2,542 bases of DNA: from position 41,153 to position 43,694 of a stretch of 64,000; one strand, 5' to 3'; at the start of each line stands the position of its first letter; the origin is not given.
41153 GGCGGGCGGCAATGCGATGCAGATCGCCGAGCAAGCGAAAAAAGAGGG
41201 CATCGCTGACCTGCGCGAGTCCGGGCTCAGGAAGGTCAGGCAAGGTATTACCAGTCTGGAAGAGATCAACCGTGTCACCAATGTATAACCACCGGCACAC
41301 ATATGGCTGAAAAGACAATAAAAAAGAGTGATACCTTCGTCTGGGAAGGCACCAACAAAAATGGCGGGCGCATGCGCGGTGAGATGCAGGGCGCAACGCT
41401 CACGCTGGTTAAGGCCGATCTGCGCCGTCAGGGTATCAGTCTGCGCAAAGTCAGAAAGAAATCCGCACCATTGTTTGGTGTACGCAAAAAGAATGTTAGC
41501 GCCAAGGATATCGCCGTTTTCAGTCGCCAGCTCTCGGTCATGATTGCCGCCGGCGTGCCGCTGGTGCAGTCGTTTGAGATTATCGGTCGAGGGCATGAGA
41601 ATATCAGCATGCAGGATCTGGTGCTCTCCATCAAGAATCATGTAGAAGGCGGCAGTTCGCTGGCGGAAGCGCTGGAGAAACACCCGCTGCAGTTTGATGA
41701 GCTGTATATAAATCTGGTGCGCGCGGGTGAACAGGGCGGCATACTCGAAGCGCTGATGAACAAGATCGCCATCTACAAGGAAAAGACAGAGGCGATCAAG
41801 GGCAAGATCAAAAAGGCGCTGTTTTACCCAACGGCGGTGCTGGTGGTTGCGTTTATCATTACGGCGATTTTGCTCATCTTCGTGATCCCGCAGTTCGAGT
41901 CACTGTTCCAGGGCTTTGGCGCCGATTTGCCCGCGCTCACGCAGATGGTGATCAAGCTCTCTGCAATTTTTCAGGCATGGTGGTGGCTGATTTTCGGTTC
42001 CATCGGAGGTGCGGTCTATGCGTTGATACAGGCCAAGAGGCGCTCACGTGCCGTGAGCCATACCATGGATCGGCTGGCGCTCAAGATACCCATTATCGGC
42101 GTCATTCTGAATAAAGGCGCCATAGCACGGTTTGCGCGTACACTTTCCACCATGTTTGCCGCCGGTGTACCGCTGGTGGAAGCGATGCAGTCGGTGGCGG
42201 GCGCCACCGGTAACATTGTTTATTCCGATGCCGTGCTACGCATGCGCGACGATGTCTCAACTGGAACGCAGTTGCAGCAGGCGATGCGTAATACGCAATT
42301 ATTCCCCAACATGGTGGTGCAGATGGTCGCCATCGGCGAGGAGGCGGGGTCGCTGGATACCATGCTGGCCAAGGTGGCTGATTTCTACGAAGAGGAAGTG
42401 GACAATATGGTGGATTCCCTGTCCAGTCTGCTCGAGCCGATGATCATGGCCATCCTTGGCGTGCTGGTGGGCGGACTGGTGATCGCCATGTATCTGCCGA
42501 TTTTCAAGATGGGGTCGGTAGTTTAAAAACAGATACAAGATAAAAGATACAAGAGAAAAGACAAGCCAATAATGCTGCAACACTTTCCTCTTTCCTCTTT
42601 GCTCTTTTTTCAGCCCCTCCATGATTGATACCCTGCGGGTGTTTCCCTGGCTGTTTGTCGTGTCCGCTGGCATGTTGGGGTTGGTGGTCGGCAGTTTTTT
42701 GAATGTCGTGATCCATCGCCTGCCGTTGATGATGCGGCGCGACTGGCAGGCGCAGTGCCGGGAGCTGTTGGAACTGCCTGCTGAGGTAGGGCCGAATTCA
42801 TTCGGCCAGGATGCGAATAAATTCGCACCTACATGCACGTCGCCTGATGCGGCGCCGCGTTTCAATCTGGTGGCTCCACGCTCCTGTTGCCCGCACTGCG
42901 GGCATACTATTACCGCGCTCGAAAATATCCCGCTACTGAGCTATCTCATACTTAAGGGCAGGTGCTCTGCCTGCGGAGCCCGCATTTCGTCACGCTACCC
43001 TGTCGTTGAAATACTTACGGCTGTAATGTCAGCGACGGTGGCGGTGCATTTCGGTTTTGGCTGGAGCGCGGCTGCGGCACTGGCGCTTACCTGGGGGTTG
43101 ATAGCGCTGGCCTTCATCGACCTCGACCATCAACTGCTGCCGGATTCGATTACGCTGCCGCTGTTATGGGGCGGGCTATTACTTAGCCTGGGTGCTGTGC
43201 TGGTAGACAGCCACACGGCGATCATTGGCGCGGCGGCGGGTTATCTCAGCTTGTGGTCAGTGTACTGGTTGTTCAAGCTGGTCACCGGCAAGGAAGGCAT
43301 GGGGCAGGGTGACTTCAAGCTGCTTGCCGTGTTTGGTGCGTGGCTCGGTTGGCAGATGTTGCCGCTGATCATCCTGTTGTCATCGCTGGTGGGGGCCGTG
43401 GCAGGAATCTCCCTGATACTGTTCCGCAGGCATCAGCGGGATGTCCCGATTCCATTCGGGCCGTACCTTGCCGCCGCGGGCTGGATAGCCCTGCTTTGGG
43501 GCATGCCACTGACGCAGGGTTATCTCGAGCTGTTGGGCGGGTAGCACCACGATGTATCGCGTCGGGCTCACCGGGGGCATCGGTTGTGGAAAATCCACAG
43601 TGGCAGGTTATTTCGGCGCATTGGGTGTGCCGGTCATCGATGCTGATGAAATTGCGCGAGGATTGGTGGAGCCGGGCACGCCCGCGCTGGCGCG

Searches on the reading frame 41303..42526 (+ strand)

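Call 30: search_protein_families(library=ncbifam, proteins=[window:41303-42526:+])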
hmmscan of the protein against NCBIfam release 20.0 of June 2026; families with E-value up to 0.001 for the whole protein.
window:41303-42526:+ (407 aa): 6 families
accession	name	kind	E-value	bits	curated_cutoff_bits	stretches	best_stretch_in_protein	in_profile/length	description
NF052606.1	T4PiliAsmPilCMyx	equivalog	8.2e-124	413.6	700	1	5-405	15-416/419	type IV pilus assembly protein PilC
TIGR02120.1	GspF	equivalog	4.3e-108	362.1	424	1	12-407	1-401/401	type II secretion system inner membrane protein GspF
NF052607.1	T4PiliAsmPilCThrm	equivalog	1.2e-106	357.2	700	1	14-403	6-400/406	type IV pilus assembly protein PilC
NF007861.0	PRK10573.1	equivalog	6.1e-94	315.3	401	1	9-406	4-397/401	protein transport protein HofC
NF047826.1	T3SSXpsF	equivalog_domain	2.2e-74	250.7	650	1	12-406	4-403/405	type II secretion system protein XpsF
NF041012.2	T4P_ComGB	equivalog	1.6e-40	139.4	240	1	72-403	5-330/332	competence type IV pilus assembly protein ComGB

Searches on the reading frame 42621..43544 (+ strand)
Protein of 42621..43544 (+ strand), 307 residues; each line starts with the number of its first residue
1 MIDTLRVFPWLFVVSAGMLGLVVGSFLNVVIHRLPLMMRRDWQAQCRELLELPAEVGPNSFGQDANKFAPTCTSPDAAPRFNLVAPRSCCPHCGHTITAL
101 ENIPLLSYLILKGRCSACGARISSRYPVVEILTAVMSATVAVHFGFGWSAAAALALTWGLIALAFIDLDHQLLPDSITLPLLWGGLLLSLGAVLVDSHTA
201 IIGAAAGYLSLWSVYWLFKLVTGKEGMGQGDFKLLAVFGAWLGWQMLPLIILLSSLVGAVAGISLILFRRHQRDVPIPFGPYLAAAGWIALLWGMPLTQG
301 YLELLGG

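Call 30: search_protein_families(library=ncbifam, proteins=[window:42621-43544:+])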
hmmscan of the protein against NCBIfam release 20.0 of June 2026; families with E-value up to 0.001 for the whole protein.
window:42621-43544:+ (307 aa): 0 families

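Call 85: find_homologous_proteins(query=window:42621-43544:+, max_evalue=1e-80)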
Query window:42621-43544:+ (307 aa): 7919 proteins with E <= 1e-80 among 8000 candidates; the best 120 are listed.
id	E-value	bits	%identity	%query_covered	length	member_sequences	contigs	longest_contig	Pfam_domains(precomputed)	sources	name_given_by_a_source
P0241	2.3e-187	640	93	100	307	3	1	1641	PF01478.24,PF06750.19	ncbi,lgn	-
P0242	1.4e-148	513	78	100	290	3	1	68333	PF01478.24,PF06750.19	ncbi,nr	ncbi:MAG: A24 family peptidase [Gammaproteobacteria bacterium]|nr:A24 family peptidase [Gammaproteob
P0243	2.8e-145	502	78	100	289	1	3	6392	PF01478.24,PF06750.19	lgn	-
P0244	6.2e-144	497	77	100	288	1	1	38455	PF01478.24,PF06750.19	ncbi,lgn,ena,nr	ncbi:MAG: A24 family peptidase [Proteobacteria bacterium]|nr:A24 family peptidase [Pseudomonadota ba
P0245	3.2e-143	495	76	100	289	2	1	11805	PF01478.24,PF06750.19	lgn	-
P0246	3.5e-143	495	75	100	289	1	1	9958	PF01478.24,PF06750.19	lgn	-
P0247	1.0e-142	493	77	100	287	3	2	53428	PF01478.24,PF06750.19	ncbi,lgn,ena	-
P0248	2.0e-142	492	76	100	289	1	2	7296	PF01478.24,PF06750.19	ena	-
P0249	2.7e-142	492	75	100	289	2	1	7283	PF01478.24,PF06750.19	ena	-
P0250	5.2e-142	491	76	98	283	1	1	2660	PF01478.24,PF06750.19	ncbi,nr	ncbi:MAG: prepilin peptidase, partial [Pseudomonadota bacterium]|nr:prepilin peptidase [Pseudomonado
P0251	1.2e-141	490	75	100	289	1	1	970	PF01478.24,PF06750.19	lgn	-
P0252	7.2e-139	481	75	99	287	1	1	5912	PF01478.24,PF06750.19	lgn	-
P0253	6.3e-138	478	74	100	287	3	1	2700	PF01478.24,PF06750.19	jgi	jgi:leader peptidase (prepilin peptidase)/N-methyltransferase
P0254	1.6e-136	473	73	100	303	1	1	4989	PF01478.24,PF06750.19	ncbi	-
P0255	1.6e-136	473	73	100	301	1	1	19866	PF01478.24,PF06750.19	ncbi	-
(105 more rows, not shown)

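Call 86: find_encoding_contigs(protein=P0241, flank=3000, max_places=3)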
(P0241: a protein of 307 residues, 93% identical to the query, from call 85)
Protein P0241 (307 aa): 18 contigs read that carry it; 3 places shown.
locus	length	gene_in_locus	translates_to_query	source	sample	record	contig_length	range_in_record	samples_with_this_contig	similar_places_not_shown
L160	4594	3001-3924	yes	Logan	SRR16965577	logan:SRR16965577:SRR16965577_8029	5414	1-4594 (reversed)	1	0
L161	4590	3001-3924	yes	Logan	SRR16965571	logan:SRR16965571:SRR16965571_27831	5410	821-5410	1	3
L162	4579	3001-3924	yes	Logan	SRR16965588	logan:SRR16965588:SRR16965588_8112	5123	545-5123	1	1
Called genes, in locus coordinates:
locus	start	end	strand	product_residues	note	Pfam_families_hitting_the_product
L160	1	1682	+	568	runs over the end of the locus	PF05157:MshEN, PF00437:T2SSE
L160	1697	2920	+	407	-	PF28597:T2SSF_N, PF00482:T2SSF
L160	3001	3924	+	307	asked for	PF06750:A24_N_bact, PF01478:Peptidase_A24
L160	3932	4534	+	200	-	PF01121:CoaE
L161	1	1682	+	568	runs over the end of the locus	PF05157:MshEN, PF00437:T2SSE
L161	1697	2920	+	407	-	PF28597:T2SSF_N, PF00482:T2SSF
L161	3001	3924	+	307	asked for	PF06750:A24_N_bact, PF01478:Peptidase_A24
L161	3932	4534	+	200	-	PF01121:CoaE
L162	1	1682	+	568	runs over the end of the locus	PF05157:MshEN, PF00437:T2SSE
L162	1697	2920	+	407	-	PF28597:T2SSF_N, PF00482:T2SSF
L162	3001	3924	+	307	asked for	PF06750:A24_N_bact, PF01478:Peptidase_A24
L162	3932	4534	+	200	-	PF01121:CoaE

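Call 87: find_encoding_contigs(protein=P0242, flank=10000, max_places=1)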
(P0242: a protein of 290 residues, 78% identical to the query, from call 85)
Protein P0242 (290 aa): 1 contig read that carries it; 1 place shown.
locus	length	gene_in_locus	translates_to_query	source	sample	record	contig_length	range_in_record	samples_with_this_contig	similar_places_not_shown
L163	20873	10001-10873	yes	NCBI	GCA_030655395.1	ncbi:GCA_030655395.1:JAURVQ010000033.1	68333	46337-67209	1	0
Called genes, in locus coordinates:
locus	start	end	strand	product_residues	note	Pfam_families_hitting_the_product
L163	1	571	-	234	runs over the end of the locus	PF01470:Peptidase_C15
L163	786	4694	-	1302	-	PF18076:FGAR-AT_N, PF18072:FGAR-AT_linker, PF02769:AIRS_C, PF22689:FGAR-AT_PurM_N-like, PF02769:AIRS_C, PF13507:GATase_5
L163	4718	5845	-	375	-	PF06804:BamC_C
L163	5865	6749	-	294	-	PF00701:DHDPS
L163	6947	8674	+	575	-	PF05157:MshEN, PF00437:T2SSE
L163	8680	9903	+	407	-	PF28597:T2SSF_N, PF00482:T2SSF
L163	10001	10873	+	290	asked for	PF06750:A24_N_bact, PF01478:Peptidase_A24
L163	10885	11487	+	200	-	PF01121:CoaE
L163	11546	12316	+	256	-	PF07072:ZapD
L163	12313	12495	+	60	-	PF03884:YacG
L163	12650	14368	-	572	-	PF13493:DUF4118, PF00990:GGDEF, PF00563:EAL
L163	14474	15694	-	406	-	PF01960:ArgJ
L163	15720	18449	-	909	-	PF07517:SecA_DEAD, PF00270:DEAD (weak), PF01043:SecA_PP_bind, PF21090:P-loop_SecA, PF07516:SecA_SW, PF02810:SEC-C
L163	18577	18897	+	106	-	PF05258:DciA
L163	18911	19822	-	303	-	PF03331:LpxC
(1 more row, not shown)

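Call 88: find_encoding_contigs(protein=P0244, flank=10000, max_places=1)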
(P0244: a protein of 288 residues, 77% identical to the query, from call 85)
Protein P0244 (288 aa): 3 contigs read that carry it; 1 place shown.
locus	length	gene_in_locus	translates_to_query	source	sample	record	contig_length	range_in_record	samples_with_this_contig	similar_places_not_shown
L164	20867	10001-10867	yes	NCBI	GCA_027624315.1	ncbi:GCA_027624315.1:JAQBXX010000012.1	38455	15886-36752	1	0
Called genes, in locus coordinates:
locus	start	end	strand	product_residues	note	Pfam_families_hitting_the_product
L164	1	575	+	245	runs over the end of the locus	-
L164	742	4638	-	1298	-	PF18076:FGAR-AT_N, PF18072:FGAR-AT_linker, PF02769:AIRS_C, PF22689:FGAR-AT_PurM_N-like, PF02769:AIRS_C, PF13507:GATase_5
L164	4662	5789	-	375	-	PF06804:BamC_C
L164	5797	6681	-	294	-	PF00701:DHDPS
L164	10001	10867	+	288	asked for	PF06750:A24_N_bact, PF01478:Peptidase_A24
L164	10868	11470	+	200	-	PF01121:CoaE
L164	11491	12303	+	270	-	PF07072:ZapD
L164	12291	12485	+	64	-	PF03884:YacG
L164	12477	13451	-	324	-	PF00293:NUDIX, PF14815:NUDIX_4, PF02581:TMP-TENI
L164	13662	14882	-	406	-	PF01960:ArgJ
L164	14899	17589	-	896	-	PF07517:SecA_DEAD, PF00270:DEAD (weak), PF01043:SecA_PP_bind, PF21090:P-loop_SecA, PF07516:SecA_SW, PF02810:SEC-C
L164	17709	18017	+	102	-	PF05258:DciA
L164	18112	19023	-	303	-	PF03331:LpxC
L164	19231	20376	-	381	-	PF00091:Tubulin, PF12327:FtsZ_C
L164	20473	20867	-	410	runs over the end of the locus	PF14450:FtsA, PF02491:SHS2_FTSA, PF06723:MreB_Mbl, PF06277:EutA (weak), PF14450:FtsA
